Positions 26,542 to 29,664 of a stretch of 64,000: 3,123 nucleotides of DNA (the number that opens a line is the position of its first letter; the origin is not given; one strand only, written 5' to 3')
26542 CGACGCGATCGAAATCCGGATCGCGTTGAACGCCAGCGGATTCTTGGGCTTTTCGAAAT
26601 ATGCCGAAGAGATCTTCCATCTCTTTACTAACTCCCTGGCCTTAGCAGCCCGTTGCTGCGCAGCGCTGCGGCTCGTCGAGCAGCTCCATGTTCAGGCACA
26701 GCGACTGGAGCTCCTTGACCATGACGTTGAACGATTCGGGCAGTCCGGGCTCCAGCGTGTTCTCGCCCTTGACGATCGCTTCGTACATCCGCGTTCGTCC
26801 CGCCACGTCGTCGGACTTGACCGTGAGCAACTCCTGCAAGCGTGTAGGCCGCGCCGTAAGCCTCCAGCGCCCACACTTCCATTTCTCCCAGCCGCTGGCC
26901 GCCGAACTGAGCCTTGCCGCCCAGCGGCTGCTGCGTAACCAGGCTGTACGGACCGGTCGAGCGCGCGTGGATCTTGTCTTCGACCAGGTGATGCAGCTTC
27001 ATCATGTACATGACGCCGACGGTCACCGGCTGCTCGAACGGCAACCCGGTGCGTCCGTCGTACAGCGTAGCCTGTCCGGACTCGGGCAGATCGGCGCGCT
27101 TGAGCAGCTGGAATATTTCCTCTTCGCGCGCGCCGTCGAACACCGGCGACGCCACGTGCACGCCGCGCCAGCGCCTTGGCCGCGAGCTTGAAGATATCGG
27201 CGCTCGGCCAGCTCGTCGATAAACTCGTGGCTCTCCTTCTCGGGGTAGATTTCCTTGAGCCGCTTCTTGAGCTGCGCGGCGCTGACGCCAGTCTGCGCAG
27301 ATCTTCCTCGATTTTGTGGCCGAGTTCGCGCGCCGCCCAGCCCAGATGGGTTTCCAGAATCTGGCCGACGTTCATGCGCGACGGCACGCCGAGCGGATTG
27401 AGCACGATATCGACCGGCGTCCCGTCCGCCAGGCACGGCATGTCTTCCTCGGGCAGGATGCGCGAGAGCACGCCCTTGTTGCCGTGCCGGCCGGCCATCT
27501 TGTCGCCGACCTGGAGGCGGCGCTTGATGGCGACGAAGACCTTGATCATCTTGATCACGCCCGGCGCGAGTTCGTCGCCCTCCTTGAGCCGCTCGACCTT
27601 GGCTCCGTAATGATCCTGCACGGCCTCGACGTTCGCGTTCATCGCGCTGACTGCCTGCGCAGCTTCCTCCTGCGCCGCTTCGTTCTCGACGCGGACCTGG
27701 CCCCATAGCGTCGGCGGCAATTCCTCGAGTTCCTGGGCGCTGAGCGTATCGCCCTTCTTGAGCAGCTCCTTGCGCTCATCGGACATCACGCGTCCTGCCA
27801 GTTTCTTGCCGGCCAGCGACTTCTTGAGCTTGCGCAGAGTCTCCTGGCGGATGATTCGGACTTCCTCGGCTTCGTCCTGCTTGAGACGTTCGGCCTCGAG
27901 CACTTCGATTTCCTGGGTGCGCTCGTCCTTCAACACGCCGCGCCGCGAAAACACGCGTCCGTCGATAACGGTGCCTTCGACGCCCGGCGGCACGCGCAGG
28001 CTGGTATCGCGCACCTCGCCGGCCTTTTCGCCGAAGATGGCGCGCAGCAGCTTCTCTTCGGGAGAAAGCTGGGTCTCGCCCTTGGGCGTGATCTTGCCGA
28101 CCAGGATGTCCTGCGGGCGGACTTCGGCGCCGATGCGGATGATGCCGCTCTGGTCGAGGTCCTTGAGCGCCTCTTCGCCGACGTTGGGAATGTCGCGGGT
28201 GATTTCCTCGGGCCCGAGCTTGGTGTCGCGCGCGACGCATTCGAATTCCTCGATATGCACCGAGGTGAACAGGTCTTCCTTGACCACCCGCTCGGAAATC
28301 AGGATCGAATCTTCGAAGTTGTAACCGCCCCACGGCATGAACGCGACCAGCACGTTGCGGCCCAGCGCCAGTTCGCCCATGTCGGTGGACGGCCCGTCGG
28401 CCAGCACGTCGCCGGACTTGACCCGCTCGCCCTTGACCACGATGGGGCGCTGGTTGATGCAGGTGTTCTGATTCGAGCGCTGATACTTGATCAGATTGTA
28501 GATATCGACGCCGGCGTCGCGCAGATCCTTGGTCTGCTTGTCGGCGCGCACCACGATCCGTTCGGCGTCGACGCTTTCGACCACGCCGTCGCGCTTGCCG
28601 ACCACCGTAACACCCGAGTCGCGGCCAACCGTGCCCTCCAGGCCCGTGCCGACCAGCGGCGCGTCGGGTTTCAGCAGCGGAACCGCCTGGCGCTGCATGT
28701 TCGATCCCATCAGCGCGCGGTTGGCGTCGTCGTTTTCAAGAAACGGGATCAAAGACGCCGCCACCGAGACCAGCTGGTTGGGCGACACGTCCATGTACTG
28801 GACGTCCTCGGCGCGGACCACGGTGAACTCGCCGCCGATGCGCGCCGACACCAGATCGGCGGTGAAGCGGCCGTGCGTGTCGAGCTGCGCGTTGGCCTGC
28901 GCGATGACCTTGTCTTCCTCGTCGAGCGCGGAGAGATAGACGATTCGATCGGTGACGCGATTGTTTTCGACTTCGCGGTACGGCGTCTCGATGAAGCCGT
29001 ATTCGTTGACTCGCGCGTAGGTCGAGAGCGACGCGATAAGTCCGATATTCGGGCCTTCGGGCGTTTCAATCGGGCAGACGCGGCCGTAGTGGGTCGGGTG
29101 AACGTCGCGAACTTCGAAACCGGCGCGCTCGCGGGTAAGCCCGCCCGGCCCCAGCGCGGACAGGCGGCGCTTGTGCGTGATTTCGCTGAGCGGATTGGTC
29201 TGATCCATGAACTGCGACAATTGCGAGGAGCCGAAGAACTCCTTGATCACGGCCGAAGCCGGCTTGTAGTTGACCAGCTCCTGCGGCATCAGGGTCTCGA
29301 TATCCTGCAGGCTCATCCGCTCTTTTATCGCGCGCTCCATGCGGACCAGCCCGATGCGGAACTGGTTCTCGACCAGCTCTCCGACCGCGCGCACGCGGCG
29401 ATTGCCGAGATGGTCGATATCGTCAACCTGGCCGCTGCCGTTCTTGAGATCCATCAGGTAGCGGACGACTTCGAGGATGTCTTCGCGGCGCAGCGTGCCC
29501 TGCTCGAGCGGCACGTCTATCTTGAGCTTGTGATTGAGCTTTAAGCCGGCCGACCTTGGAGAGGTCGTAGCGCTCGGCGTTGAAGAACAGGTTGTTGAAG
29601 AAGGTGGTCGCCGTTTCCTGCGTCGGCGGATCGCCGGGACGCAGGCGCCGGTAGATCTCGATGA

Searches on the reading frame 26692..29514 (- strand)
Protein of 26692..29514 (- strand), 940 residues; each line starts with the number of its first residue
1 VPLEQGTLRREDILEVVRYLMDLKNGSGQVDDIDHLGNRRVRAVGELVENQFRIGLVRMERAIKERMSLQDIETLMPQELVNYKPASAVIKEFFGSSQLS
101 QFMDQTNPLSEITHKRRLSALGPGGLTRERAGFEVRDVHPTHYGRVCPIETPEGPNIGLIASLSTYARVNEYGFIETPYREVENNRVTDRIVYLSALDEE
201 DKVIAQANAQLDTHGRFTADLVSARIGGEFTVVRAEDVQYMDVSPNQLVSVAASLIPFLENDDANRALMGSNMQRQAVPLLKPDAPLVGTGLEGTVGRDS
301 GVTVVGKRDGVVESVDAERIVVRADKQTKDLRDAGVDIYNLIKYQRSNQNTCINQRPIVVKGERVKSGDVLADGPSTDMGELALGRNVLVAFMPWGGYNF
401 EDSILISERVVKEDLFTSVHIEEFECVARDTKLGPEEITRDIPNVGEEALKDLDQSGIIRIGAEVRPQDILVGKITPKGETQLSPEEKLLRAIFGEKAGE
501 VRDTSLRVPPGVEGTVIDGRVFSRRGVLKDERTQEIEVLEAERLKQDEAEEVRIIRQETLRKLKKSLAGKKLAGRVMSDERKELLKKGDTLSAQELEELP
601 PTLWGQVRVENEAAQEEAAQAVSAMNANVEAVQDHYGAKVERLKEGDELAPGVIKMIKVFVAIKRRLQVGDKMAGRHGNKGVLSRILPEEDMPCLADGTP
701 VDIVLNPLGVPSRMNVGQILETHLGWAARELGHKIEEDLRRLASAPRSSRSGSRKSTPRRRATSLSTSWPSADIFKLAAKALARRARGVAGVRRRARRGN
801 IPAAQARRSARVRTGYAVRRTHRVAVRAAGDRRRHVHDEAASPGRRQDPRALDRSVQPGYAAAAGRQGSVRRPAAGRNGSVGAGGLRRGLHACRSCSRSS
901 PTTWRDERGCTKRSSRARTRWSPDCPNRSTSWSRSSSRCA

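Call 19: find_related_loci(query=window:26692-29514:-, collection=genome_contigs, flank=10000)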
Query window:26692-29514:- (940 aa) in genome_contigs; peptide patterns used: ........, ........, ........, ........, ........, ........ (x = any residue, [..] = any of these).
600 stretches matched a pattern (row limit reached: there are more); 600 encode a relative of the query (tblastn E <= 1e-3); the best 80 are kept; 80 distinct loci.
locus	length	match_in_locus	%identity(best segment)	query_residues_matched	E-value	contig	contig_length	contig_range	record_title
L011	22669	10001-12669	71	2-892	0e+0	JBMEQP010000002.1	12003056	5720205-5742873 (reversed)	Cystobacter fuscus strain NCWS contig_1, whole genome shotgun sequence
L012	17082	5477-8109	72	4-874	0e+0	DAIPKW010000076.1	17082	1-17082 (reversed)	MAG TPA_asm: Thermodesulfobacteriota bacterium isolate CTOTU21550 NODE_1785_length_17082_cov_75.502261, whole genome sho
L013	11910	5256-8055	68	2-935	0e+0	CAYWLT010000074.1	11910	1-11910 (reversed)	MAG TPA_asm: uncultured Thermodesulfobacteriota bacterium isolate binchicken_co74_409 genome assembly, contig: NODE_1017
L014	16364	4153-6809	68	1-886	0e+0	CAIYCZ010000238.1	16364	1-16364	MAG: uncultured delta proteobacterium isolate AlinenSedimentsD2_bin-0128 genome assembly, contig: bin-0128:238/635, whol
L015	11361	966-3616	66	2-890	0e+0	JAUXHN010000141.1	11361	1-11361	MAG: Deltaproteobacteria bacterium isolate CSMAG_2956 CSMAG_2956_k119_1259027_length_11361_cov_6.9712, whole genome shot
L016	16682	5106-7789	70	2-886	0e+0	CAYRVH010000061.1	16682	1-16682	MAG TPA_asm: uncultured Syntrophaceae bacterium isolate binchicken_co135_214 genome assembly, contig: NODE_5300_length_1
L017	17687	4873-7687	68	2-936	0e+0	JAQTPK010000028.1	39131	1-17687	MAG: Syntrophales bacterium isolate STB_114 NODE_2154_length_39131_cov_7.891960_Sandtown_B, whole genome shotgun sequenc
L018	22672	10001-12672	69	3-893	0e+0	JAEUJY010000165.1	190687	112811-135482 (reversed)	MAG: Myxococcales bacterium isolate new MAG-81 k141_1980116, whole genome shotgun sequence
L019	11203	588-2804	69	2-742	0e+0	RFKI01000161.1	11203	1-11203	MAG: Bdellovibrio sp. isolate J124 k99_810427, whole genome shotgun sequence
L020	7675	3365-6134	67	1-922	0e+0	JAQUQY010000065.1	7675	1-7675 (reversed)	MAG: Syntrophales bacterium isolate STD1_60 NODE_30894_length_7675_cov_2.354399_Sandtown_D1, whole genome shotgun sequen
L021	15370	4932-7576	68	7-893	0e+0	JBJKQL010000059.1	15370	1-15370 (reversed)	MAG: Ferrovibrionaceae bacterium isolate Bin_33 S1Ck127_1991135_flag_0_multi_27.9646_len_15370, whole genome shotgun seq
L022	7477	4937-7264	65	2-787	0e+0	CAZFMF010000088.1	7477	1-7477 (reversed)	MAG TPA_asm: uncultured Pseudobdellovibrionaceae bacterium isolate SRP287051_co1_153 genome assembly, contig: NODE_12250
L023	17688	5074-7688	65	2-874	0e+0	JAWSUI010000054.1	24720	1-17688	MAG: Deferrisomatales bacterium isolate B4G8CH4-07 NODE_531_length_24720_cov_11.564444, whole genome shotgun sequence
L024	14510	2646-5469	65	2-938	0e+0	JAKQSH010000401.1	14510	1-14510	MAG: Deltaproteobacteria bacterium isolate USMO_metabat.105_sub k141_1163364, whole genome shotgun sequence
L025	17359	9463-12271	68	7-930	0e+0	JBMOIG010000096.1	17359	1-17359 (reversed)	MAG: Myxococcota bacterium isolate Deming_bin.407 contig8733, whole genome shotgun sequence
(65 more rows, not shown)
